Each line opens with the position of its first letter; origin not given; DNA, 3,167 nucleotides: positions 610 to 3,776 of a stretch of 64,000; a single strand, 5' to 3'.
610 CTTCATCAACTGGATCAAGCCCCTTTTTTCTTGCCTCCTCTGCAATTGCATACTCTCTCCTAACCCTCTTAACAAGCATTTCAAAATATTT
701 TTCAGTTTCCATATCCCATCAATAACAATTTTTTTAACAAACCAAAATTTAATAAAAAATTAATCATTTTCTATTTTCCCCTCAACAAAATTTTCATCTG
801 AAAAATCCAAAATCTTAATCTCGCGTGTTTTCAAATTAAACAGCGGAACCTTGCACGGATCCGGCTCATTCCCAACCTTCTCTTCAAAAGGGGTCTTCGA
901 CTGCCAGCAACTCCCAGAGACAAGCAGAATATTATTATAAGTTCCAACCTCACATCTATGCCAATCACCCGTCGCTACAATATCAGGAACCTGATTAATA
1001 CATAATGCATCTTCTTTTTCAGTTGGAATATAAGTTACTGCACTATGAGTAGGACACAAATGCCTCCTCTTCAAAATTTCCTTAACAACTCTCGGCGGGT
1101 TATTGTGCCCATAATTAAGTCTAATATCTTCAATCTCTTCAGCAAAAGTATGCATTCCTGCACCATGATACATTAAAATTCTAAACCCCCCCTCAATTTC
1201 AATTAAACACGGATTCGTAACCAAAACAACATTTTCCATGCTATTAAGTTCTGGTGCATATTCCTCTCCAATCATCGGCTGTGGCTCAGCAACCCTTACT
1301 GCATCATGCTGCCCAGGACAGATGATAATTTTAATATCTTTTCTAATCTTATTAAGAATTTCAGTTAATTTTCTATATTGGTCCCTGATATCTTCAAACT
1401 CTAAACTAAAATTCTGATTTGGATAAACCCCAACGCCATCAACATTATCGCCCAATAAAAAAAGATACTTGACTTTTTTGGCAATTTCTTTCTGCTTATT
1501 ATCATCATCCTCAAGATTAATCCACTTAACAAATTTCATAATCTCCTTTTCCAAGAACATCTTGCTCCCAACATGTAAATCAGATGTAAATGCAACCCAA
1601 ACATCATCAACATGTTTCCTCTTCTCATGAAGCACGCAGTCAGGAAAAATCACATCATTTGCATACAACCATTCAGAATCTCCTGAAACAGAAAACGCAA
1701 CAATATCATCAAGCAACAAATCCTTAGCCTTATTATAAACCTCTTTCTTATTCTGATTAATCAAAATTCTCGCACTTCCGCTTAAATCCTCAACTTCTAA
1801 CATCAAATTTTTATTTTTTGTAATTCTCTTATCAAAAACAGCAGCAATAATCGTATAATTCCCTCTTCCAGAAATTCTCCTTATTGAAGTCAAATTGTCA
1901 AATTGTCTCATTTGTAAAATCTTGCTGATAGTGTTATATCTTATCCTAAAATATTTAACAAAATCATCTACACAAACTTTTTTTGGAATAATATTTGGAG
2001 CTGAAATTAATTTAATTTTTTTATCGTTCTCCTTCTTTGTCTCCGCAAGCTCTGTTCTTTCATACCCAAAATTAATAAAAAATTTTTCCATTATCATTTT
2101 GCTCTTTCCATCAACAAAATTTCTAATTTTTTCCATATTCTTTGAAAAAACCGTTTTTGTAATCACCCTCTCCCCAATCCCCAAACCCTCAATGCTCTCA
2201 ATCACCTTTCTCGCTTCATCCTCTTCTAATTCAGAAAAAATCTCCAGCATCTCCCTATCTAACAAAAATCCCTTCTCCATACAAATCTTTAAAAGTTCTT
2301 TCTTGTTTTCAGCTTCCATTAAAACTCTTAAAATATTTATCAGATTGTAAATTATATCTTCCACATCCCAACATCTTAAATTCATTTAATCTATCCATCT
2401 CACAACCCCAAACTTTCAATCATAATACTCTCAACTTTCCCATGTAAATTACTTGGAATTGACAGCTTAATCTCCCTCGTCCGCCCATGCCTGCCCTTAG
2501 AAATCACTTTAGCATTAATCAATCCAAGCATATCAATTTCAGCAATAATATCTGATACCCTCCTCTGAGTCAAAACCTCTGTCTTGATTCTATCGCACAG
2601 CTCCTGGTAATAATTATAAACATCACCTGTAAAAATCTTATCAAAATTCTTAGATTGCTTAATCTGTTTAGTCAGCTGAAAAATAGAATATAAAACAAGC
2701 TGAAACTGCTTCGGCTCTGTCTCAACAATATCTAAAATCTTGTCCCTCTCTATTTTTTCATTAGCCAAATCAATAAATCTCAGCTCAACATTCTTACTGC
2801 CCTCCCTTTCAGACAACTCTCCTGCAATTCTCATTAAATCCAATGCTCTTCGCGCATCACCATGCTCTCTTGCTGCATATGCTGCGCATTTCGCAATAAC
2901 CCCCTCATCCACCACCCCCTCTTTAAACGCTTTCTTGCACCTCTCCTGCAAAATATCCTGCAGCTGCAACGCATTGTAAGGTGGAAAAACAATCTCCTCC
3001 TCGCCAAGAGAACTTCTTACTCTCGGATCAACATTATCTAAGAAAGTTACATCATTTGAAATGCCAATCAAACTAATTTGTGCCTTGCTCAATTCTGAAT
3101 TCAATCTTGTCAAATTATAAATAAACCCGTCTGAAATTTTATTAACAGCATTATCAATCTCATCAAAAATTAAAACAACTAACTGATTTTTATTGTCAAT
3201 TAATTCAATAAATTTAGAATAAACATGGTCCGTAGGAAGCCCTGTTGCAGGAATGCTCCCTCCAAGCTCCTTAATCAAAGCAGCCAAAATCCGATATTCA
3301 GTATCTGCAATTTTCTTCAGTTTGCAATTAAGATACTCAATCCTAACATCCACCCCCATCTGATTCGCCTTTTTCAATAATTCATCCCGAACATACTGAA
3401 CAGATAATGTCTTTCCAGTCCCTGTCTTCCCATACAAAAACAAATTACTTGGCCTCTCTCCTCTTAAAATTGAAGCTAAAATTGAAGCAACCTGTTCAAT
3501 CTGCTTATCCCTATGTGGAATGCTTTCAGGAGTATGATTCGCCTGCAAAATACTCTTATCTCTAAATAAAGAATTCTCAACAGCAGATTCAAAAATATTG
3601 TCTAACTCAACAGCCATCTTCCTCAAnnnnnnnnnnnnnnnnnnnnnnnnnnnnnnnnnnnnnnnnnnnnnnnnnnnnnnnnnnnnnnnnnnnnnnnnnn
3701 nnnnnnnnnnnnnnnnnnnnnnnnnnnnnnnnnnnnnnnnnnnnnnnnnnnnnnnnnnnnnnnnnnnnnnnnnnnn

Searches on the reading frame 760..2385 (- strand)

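Call 12: search_protein_families(library=pfam, proteins=[window:760-2385:-], max_evalue=0.001)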
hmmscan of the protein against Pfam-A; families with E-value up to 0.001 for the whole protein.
window:760-2385:- (541 aa): 2 families
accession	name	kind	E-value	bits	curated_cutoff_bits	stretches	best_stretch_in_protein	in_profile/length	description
PF04042.21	DNA_pol_E_B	-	1.1e-19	71.2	29.1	1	265-474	2-203/210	DNA polymerase alpha/epsilon subunit B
PF00149.33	Metallophos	-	4.8e-09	37.4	21.5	1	264-477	3-190/191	Calcineurin-like phosphoesterase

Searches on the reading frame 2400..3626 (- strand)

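Call 12: search_protein_families(library=pfam, proteins=[window:2400-3626:-], max_evalue=0.001)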
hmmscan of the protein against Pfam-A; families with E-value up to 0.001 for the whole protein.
window:2400-3626:- (408 aa): 9 families
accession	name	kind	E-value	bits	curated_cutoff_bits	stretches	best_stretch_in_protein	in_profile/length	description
PF09079.17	Cdc6_C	-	8.7e-25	87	25.1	1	301-392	3-90/96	CDC6, C terminal winged helix domain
PF22703.2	Cdc6_lid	-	5.2e-23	81.2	27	1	223-289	1-67/68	Cdc6 AAA+ ATPase-type lid domain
PF13401.12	AAA_22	-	1.7e-10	41.7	27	1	59-188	5-122/130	AAA domain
PF13191.12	AAA_16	-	2.8e-09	38.1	32.6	1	37-160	3-144/167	AAA ATPase domain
PF00004.35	AAA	-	2e-06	28.7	21.2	1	63-206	2-121/131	ATPase family associated with various cellular activities (AAA)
PF22606.2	Cdc6-ORC-like_ATPase_lid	-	7.4e-06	26.2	27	1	217-275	1-59/60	Cdc6/ORC-like, ATPase lid domain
PF05621.17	TniB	-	5.3e-05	23.2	22.4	1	48-179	24-153/189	Bacterial TniB protein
PF01637.24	ATPase_2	-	0.00032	21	33.2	1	50-181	11-144/225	ATPase domain predominantly from Archaea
PF05673.19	DUF815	-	0.00081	19.1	23.8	0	37-89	31-83/249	Protein of unknown function (DUF815)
